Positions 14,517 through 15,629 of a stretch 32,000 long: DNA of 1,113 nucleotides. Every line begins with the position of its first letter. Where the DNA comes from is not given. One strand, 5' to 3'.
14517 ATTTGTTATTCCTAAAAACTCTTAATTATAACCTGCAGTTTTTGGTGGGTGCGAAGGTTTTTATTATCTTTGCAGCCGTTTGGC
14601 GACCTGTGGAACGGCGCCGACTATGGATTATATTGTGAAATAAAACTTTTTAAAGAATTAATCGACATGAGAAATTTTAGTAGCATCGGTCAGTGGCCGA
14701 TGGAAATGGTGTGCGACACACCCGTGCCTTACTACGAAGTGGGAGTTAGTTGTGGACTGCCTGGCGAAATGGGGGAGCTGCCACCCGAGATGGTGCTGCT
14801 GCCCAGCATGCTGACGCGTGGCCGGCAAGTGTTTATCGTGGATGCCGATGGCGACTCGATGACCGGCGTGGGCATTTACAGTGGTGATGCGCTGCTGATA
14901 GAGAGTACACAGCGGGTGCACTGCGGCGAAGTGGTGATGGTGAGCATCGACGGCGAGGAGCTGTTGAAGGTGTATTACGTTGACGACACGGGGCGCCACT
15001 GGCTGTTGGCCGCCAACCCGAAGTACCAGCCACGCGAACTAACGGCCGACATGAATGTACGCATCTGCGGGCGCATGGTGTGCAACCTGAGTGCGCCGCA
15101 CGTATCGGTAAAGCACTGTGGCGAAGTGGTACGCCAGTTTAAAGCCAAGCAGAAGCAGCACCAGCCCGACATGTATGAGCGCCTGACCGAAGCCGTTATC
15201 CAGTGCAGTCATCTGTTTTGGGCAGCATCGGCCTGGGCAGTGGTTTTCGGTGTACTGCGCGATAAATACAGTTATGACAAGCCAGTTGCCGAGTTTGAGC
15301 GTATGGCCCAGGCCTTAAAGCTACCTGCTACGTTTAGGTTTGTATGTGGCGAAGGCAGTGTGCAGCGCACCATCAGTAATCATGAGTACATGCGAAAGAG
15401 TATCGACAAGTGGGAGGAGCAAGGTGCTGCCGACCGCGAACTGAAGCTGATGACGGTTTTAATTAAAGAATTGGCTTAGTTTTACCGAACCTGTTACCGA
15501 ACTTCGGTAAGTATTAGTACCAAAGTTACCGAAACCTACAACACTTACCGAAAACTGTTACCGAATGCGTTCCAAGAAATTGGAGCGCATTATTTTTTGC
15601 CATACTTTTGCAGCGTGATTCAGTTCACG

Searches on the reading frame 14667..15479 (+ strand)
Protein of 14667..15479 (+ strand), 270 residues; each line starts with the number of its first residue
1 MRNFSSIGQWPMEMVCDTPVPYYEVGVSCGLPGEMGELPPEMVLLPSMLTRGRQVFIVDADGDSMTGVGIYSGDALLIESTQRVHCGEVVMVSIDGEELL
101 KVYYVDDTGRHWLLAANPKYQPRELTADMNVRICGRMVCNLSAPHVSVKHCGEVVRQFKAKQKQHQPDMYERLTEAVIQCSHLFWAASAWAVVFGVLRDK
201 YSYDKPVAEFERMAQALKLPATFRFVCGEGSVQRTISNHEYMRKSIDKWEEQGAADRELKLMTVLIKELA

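Call 10: search_protein_families(library=pfam, proteins=[window:14667-15479:+], max_evalue=0.01)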
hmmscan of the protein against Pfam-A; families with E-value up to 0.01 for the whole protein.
window:14667-15479:+ (270 aa): 1 family
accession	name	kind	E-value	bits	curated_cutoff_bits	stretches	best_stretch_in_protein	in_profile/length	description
PF00717.28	Peptidase_S24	-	3.1e-20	72.5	23.3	1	27-138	6-116/116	Peptidase S24-like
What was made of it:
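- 14667..15479 (+): S24-CTD gene (270 aa). Residues ~27-138 form a UmuD/LexA-like S24 peptidase domain, with Cys29-Gly30, Ser64 and Lys101 invariant. Residues ~172-270 form a novel all-helical C-terminal domain. Pfam PF00717 at 3e-20 (call 10).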

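Call 12: find_related_loci(query=window:14667-15479:+, collection=genome_contigs, flank=6000)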
Query window:14667-15479:+ (270 aa) in genome_contigs; peptide patterns used: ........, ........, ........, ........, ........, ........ (x = any residue, [..] = any of these).
110 stretches matched a pattern; 5 encode a relative of the query (tblastn E <= 1e-3); 4 distinct loci.
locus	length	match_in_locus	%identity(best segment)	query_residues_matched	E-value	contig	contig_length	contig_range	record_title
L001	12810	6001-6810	91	1-270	4e-172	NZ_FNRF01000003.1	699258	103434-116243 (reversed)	Xylanibacter ruminicola strain D31d, whole genome shotgun sequence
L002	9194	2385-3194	90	1-270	2e-171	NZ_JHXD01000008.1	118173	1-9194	Xylanibacter ruminicola Ga6B6 T500DRAFT_scaffold00008.8_C, whole genome shotgun sequence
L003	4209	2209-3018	90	1-270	9e-177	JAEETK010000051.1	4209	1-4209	MAG: Candidatus Saccharibacteria bacterium isolate Tb.RUG.403 NODE_104593_length_4209_cov_2.119549, whole genome shotgun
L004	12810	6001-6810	92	1-270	5e-174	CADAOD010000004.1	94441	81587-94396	MAG: uncultured Prevotellaceae bacterium isolate RUG13469 genome assembly, contig: RUG13469_asm_4, whole genome shotgun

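Call 15: find_homologous_proteins(query=window:14667-15479:+, max_evalue=0.00001)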
Query window:14667-15479:+ (270 aa): 26 proteins with E <= 0.00001 among 368 candidates.
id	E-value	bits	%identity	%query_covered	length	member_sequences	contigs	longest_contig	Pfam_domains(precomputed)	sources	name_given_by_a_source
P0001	1.2e-169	580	93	100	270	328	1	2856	PF00717.29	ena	-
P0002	7.2e-151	519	85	100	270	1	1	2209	PF00717.29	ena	-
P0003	7.4e-143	493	81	98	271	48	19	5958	PF00717.29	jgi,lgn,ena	-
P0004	6.7e-139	480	79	96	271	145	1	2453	PF00717.29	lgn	-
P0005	2.6e-138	478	77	100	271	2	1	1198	PF00717.29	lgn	-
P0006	1.5e-130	452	78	91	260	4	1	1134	PF00717.29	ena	-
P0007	8.8e-121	420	70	100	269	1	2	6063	PF00717.29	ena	-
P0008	3.1e-116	405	66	100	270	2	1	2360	PF00717.29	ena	-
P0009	5.8e-107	375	64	100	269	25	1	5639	PF00717.29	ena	-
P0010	6.2e-90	319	94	48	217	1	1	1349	PF00717.29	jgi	jgi:hypothetical protein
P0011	2.0e-73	265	72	60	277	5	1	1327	PF00717.29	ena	-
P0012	3.5e-68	248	84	50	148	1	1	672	PF00717.29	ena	-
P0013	1.7e-58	216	45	94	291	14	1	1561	PF00717.29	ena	-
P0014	1.3e-55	207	46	94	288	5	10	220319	PF00717.29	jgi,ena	-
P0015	2.3e-55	206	43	94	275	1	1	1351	PF00717.29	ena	-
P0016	7.0e-55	204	46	94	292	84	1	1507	PF00717.29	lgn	-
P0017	2.8e-54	202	44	93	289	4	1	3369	PF00717.29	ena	-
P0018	1.4e-53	200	44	93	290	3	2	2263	PF00717.29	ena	-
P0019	5.9e-53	198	44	93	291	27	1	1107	PF00717.29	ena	-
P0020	2.6e-52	196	43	95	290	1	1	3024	PF00717.29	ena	-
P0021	3.7e-50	189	41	94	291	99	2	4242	PF00717.29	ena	-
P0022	3.7e-44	169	47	56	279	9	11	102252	PF00717.29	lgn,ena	-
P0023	3.9e-44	169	47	56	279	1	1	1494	PF00717.29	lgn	-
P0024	5.3e-42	162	50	56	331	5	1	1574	PF00717.29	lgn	-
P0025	1.2e-40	158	46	57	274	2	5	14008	PF00717.29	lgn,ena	-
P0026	3.2e-24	104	35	68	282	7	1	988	PF00717.29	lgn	-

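Call 16: find_encoding_contigs(protein=P0007, flank=5000, max_places=3)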
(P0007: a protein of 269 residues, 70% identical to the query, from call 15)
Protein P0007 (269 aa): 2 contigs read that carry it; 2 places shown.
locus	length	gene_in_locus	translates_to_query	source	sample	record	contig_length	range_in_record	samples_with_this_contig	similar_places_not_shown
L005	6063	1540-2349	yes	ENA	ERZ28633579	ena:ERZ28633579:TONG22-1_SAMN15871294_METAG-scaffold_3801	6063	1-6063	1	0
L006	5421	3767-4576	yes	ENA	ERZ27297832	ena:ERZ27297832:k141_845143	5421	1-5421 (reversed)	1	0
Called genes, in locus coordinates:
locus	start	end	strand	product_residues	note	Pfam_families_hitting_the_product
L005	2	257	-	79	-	?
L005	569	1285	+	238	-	PF13505:OMP_b-brl, PF13568:OMP_b-brl_2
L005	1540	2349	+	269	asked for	PF00717:Peptidase_S24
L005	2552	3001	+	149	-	PF08291:Peptidase_M15_3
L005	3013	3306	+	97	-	-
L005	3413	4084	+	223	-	PF09669:Phage_pRha, PF03374:ANT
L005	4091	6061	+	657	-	?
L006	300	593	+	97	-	-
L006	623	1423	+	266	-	PF02517:Rce1-like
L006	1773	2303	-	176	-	PF18291:HU-HIG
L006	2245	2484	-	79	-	-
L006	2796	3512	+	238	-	PF13505:OMP_b-brl, PF13568:OMP_b-brl_2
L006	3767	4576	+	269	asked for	PF00717:Peptidase_S24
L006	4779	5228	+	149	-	PF08291:Peptidase_M15_3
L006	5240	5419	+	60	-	?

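Call 17: find_encoding_contigs(protein=P0009, flank=5000, max_places=3)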
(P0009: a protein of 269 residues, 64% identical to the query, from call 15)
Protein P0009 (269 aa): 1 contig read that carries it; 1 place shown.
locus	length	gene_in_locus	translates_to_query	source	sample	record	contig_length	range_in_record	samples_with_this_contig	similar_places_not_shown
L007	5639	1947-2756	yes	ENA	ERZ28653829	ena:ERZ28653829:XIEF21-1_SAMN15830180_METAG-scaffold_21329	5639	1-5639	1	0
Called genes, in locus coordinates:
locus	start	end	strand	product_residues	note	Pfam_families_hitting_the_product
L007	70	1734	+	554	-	PF02368:Big_2, PF18889:Beta_helix_3 (faint), PF02368:Big_2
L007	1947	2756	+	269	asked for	PF00717:Peptidase_S24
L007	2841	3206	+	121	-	-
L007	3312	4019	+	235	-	PF02498:Bro-N, PF03374:ANT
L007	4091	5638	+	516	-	?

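Call 18: find_encoding_contigs(protein=P0014, flank=6000, max_places=4)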
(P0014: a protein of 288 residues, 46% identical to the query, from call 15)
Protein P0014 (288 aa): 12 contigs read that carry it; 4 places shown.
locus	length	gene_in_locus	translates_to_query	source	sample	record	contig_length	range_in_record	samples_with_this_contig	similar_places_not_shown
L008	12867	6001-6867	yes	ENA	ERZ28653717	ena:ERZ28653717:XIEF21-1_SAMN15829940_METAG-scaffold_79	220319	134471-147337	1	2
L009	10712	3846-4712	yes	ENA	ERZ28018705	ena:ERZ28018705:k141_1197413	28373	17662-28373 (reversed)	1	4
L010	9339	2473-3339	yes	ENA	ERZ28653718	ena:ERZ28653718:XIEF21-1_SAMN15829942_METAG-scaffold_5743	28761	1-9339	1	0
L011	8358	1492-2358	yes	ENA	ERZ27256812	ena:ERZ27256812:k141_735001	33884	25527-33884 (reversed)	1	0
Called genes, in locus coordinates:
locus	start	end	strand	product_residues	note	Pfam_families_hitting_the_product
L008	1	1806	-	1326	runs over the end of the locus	PF02384:N6_Mtase, PF07669:Eco57I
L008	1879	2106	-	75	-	PF07022:Phage_CI_repr (weak), PF01381:HTH_3, PF13443:HTH_26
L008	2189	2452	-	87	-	PF19514:MobC_2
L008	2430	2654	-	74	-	PF19514:MobC_2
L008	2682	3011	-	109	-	-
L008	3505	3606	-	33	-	PF20096:DUF6486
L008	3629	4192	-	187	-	PF18291:HU-HIG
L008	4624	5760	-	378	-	PF01637:ATPase_2, PF13173:AAA_14 (faint)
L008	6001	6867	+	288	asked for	PF00717:Peptidase_S24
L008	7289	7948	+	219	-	PF09669:Phage_pRha, PF03374:ANT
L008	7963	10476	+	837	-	PF13148:DUF3987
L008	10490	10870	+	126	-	-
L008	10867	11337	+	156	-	PF08291:Peptidase_M15_3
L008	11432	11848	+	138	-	PF02657:SufE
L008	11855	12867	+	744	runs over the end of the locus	PF03477:ATP-cone, PF13597:NRDD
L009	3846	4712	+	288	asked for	PF00717:Peptidase_S24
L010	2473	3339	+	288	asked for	PF00717:Peptidase_S24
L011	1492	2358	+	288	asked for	PF00717:Peptidase_S24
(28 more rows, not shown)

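Call 23: find_encoding_contigs(protein=P0022, flank=6000, max_places=3)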
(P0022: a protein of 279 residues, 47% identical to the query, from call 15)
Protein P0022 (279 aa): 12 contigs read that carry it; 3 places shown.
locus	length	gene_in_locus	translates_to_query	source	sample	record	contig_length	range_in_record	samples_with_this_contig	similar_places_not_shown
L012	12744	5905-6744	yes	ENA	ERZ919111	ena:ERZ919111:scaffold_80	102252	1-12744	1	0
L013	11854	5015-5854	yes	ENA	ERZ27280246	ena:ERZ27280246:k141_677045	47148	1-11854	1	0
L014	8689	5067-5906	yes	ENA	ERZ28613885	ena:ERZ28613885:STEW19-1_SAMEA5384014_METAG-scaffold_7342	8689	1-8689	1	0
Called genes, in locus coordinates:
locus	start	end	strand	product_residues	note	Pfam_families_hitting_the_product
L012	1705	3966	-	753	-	PF03781:FGE-sulfatase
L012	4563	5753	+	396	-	PF17761:DUF1016_N, PF06250:YhcG_C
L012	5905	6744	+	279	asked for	PF00717:Peptidase_S24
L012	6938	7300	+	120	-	-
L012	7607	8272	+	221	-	PF02498:Bro-N, PF03374:ANT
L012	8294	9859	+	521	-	-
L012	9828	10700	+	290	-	-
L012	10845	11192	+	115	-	-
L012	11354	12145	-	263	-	-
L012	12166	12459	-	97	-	-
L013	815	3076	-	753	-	PF03781:FGE-sulfatase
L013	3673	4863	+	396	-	PF17761:DUF1016_N, PF06250:YhcG_C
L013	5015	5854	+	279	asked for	PF00717:Peptidase_S24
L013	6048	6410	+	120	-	-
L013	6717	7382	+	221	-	PF02498:Bro-N, PF03374:ANT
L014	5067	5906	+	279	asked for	PF00717:Peptidase_S24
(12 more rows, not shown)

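Call 24: find_encoding_contigs(protein=P0025, flank=6000, max_places=3)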
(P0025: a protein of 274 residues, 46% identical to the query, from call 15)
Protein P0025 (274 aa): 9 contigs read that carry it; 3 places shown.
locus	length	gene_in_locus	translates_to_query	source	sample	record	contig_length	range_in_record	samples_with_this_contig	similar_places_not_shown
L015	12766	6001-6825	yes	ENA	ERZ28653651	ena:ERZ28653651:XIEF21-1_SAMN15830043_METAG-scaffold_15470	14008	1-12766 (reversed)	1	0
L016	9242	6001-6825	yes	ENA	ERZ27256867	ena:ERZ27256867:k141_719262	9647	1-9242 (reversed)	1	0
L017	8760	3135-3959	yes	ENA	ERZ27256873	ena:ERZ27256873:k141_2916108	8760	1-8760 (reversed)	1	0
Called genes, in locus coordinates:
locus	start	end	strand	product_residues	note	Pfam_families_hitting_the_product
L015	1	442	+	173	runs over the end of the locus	-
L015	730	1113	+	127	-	PF04397:LytTR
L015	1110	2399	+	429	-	PF00905:Transpeptidase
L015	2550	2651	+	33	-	-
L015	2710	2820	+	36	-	-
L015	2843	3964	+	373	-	-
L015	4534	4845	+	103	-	-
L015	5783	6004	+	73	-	-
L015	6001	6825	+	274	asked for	PF00717:Peptidase_S24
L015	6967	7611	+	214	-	-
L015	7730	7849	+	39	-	-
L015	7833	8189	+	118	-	-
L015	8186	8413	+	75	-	-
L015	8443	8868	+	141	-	PF00959:Phage_lysozyme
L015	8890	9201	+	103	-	-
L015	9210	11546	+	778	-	PF08800:BT4734-like_N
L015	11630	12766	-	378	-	?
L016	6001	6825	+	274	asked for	PF00717:Peptidase_S24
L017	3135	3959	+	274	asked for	PF00717:Peptidase_S24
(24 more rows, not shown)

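Call 30: find_encoding_contigs(protein=P0011, flank=3000, max_places=3)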
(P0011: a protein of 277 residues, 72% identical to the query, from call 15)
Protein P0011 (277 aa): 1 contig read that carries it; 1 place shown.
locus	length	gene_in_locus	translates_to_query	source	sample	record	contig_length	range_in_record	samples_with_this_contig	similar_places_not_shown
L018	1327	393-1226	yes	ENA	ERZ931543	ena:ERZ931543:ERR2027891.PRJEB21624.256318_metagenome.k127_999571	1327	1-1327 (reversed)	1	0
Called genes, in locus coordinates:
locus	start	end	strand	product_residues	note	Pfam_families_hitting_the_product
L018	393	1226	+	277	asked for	PF00717:Peptidase_S24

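Call 31: find_encoding_contigs(protein=P0026, flank=3000, max_places=3)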
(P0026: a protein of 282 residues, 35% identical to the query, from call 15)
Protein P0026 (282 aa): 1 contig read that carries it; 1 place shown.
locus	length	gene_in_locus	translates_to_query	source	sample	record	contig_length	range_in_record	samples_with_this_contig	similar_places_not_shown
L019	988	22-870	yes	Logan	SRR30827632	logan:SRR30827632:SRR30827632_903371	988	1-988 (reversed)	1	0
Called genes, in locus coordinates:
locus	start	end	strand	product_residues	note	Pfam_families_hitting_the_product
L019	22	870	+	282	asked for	PF00717:Peptidase_S24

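Call 32: find_encoding_contigs(protein=P0024, flank=3000, max_places=3)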
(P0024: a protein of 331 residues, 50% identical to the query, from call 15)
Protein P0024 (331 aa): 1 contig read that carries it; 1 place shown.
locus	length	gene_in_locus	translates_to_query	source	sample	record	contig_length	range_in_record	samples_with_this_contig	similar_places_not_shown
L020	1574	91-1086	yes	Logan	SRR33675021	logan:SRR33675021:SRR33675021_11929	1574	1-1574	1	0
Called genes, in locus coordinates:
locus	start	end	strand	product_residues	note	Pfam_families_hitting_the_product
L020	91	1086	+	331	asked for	PF00717:Peptidase_S24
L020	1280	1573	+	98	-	?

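Call 38: find_homologous_proteins(query=P0022, max_evalue=0.00001)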
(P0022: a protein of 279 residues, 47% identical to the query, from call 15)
Query P0022 (279 aa): 172 proteins with E <= 0.00001 among 327 candidates; the best 120 are listed.
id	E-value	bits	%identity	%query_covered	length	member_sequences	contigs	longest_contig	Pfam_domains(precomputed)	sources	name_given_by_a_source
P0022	3.3e-192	655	100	100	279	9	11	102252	PF00717.29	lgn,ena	-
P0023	7.0e-191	651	100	100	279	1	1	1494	PF00717.29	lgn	-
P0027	5.9e-157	539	82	100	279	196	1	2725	PF00717.29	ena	-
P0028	1.2e-152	525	78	100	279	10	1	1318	PF00717.29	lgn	-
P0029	9.7e-148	509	77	100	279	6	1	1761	PF00717.29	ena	-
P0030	7.1e-145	500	75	100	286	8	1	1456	PF00717.29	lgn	-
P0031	2.2e-144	498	75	100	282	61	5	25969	PF00717.29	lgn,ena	-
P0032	1.1e-141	489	73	100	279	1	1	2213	PF00717.29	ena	-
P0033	1.4e-141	489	73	100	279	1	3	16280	PF00717.29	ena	-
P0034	4.1e-141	487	73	100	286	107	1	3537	PF00717.29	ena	-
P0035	4.1e-141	487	76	100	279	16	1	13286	PF00717.29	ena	-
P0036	1.8e-140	485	73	100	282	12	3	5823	PF00717.29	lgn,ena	-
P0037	5.4e-140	484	74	100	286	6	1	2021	PF00717.29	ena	-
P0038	7.2e-140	483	73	100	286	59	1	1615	PF00717.29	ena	-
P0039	8.9e-140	483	73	100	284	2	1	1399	PF00717.29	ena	-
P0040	9.6e-140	483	72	100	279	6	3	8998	PF00717.29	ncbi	-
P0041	1.5e-139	482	73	100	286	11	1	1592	PF00717.29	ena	-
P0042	2.5e-138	478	73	100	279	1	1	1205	PF00717.29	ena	-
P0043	1.7e-135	469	74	95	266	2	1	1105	PF00717.29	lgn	-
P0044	2.1e-135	469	72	99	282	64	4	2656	PF00717.29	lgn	-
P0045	6.0e-135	467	72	100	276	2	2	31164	PF00717.29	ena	-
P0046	9.1e-135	467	70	100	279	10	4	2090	PF00717.29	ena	-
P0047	1.4e-134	466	74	95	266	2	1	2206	PF00717.29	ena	-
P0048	1.9e-133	462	72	100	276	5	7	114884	PF00717.29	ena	-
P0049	3.1e-133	462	68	100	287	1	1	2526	PF00717.29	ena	-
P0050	3.1e-133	462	72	100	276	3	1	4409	PF00717.29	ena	-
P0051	4.8e-133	461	71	100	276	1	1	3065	PF00717.29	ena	-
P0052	1.1e-132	460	70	100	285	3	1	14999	PF00717.29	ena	-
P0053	1.9e-132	459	71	100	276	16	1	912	PF00717.29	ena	-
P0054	2.0e-132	459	71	100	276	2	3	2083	PF00717.29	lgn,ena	-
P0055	2.5e-132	459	70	100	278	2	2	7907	PF00717.29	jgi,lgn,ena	-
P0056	4.7e-132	458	71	100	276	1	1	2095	PF00717.29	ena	-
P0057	5.1e-132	458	71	100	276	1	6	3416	PF00717.29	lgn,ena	-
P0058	6.8e-132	457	71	100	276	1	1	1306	PF00717.29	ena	-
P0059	7.1e-132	457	72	100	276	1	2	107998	PF00717.29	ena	-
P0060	1.4e-131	456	71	100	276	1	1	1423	PF00717.29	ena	-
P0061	2.9e-131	455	70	100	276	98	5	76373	PF00717.29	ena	-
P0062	5.3e-131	454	71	100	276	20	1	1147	PF00717.29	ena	-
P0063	1.3e-130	453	71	100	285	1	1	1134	PF00717.29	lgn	-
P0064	1.2e-129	450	68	100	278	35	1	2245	PF00717.29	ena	-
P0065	2.3e-128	446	69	100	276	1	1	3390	PF00717.29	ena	-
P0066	6.3e-128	444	69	100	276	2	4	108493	PF00717.29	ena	-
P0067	6.9e-128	444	68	100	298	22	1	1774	PF00717.29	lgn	-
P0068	1.6e-125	436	67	100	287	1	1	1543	PF00717.29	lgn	-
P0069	2.5e-120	419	82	77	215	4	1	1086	PF00717.29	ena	-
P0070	2.1e-118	413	64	95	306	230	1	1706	PF00717.29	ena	-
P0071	2.2e-117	410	83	77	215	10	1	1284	PF00717.29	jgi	jgi:hypothetical protein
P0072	1.3e-111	391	65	99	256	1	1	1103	PF00717.29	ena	-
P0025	4.0e-109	382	61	96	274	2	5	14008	PF00717.29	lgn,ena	-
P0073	6.1e-107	375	63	95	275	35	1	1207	PF00717.29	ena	-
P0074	1.0e-101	358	56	100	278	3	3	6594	PF00717.29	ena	-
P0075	1.4e-101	358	61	95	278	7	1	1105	PF00717.29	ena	-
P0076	4.6e-101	356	57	100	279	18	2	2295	PF00717.29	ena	-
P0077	2.3e-100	354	56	100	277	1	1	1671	PF00717.29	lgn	-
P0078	6.5e-100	352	56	100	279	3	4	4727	PF00717.29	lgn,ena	-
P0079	5.0e-99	349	56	98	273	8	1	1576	PF00717.29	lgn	-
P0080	5.7e-99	349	70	77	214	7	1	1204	PF00717.29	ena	-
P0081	5.8e-99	349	81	41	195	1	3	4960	PF00717.29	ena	-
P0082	6.3e-99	349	56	100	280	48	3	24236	PF00717.29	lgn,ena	-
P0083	9.4e-99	348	80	41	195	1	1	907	PF00717.29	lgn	-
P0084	1.9e-97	344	55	98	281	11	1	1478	PF00717.29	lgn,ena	-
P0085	5.7e-97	343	55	99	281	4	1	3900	PF00717.29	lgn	-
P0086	1.6e-96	341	56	95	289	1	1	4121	PF00717.29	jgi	jgi:hypothetical protein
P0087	1.8e-96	341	56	98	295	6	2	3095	PF00717.29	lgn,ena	-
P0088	1.9e-96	341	55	100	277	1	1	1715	PF00717.29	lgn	-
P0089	2.5e-96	341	58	95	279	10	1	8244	PF00717.29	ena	-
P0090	4.0e-96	340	55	98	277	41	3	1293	PF00717.29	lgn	-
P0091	4.9e-96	340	58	94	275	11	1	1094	PF00717.29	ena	-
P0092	6.8e-96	339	55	99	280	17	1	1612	PF00717.29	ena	-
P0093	7.2e-96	339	55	99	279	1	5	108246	PF00717.29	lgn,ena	-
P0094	1.1e-95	338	56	95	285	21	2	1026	PF00717.29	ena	-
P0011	3.4e-95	337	54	95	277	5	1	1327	PF00717.29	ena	-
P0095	5.0e-95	336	55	95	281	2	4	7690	PF00717.29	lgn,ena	-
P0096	6.8e-95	336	57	95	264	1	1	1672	PF00717.29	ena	-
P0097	8.4e-94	332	56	95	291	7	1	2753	PF00717.29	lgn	-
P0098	9.3e-94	332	54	95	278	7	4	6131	PF00717.29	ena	-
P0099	1.3e-93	332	55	100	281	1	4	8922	PF00717.29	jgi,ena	-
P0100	1.5e-93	331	55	97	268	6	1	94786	PF00717.29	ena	-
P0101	3.3e-93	330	55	97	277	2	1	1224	PF00717.29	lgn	-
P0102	5.8e-93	329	53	96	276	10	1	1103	PF00717.29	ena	-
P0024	8.5e-93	329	54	96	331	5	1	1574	PF00717.29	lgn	-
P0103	8.6e-93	329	54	97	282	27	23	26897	PF00717.29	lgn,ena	-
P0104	9.9e-93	329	54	100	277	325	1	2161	PF00717.29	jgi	-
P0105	3.2e-92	327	55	94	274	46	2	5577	PF00717.29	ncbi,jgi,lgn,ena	-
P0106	3.7e-92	327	52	100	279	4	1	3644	PF00717.29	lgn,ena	-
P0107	7.0e-92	326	53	95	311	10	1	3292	PF00717.29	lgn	-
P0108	1.2e-91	325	54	97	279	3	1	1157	PF00717.29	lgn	-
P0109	1.9e-91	325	54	95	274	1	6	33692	PF00717.29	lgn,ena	-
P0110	2.0e-91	324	56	94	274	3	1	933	PF00717.29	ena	-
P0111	4.2e-91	323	55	97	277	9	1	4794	PF00717.29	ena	-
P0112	4.8e-91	323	53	95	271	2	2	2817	PF00717.29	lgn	-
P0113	1.2e-90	322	56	94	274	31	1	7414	PF00717.29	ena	-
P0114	2.2e-90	321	55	95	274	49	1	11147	PF00717.29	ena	-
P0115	7.6e-90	319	55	95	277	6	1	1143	PF00717.29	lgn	-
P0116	9.8e-90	319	74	41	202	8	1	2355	PF00717.29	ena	-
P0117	1.2e-89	319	55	95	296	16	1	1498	PF00717.29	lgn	-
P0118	1.4e-89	318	54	95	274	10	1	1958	PF00717.29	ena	-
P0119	3.7e-89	317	50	98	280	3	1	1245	PF00717.29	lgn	-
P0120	4.8e-89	317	53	95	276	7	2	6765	PF00717.29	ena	-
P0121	8.8e-89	316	80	46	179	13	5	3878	PF00717.29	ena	-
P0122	2.0e-88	315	54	95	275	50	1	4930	PF00717.29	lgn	-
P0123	2.5e-88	314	53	95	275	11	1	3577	PF00717.29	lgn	-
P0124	2.8e-88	314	53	97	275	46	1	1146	PF00717.29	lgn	-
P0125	2.2e-87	311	48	99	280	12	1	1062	PF00717.29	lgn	-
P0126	2.0e-86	308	49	97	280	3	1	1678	PF00717.29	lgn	-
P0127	4.7e-86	307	55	90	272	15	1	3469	PF00717.29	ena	-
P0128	8.5e-86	306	52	95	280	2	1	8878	PF00717.29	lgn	-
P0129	2.8e-85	304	51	95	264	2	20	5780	PF00717.29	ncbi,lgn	-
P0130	4.1e-85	304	51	98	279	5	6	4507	PF00717.29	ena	-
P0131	8.2e-85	303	51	97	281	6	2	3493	PF00717.29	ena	-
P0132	2.6e-84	301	53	93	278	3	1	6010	PF00717.29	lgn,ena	-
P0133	1.9e-83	298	51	95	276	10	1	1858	PF00717.29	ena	-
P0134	6.8e-83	296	52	95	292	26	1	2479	PF00717.29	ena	-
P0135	8.4e-80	286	50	96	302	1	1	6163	PF00717.29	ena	-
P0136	1.1e-79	286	62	76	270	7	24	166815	PF00717.29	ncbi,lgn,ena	-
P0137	1.3e-79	286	49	95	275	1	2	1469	PF00717.29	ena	-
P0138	1.7e-79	285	62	66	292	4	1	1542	PF00717.29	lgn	-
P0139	9.2e-79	283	50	95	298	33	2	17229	PF00717.29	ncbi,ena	-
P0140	2.7e-78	281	71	59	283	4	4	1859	PF00717.29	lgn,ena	-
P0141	5.9e-78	280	51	95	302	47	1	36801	PF00717.29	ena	-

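Call 39: find_related_loci(query=A3, collection=viral_contigs, flank=5000)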
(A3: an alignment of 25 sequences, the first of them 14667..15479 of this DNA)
Query A3 (270 aa) in viral_contigs; peptide patterns used: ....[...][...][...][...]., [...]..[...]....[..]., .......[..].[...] (x = any residue, [..] = any of these).
600 stretches matched a pattern (row limit reached: there are more); 401 encode a relative of the query (tblastn E <= 1e-3); the best 80 are kept; 80 distinct loci.
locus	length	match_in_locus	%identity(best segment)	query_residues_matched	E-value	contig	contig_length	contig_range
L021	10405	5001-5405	35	5-143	1e-13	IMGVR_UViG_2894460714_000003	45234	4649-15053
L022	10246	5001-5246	37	56-138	4e-13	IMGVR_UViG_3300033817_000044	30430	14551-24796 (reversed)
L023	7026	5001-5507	26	56-195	4e-12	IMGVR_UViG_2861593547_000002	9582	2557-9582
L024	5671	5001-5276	35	43-135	3e-12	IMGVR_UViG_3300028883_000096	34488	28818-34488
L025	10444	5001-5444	28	18-161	6e-12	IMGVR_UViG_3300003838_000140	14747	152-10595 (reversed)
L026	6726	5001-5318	32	20-125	6e-12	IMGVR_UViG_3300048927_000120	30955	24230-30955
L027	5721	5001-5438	27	20-161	1e-11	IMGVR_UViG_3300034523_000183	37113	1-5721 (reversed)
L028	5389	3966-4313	31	20-135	9e-12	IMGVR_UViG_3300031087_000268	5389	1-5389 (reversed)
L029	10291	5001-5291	37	41-138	1e-11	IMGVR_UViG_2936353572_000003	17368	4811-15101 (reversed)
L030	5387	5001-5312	32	20-123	1e-11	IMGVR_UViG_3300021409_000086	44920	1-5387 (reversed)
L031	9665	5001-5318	31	20-125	2e-11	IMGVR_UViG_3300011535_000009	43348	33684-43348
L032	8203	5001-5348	31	20-135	2e-11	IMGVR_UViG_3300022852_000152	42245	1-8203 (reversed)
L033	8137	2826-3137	31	20-123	3e-11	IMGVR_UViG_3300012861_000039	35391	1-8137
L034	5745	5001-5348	30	20-135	3e-11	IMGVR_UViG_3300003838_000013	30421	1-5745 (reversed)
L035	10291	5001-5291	37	41-138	4e-11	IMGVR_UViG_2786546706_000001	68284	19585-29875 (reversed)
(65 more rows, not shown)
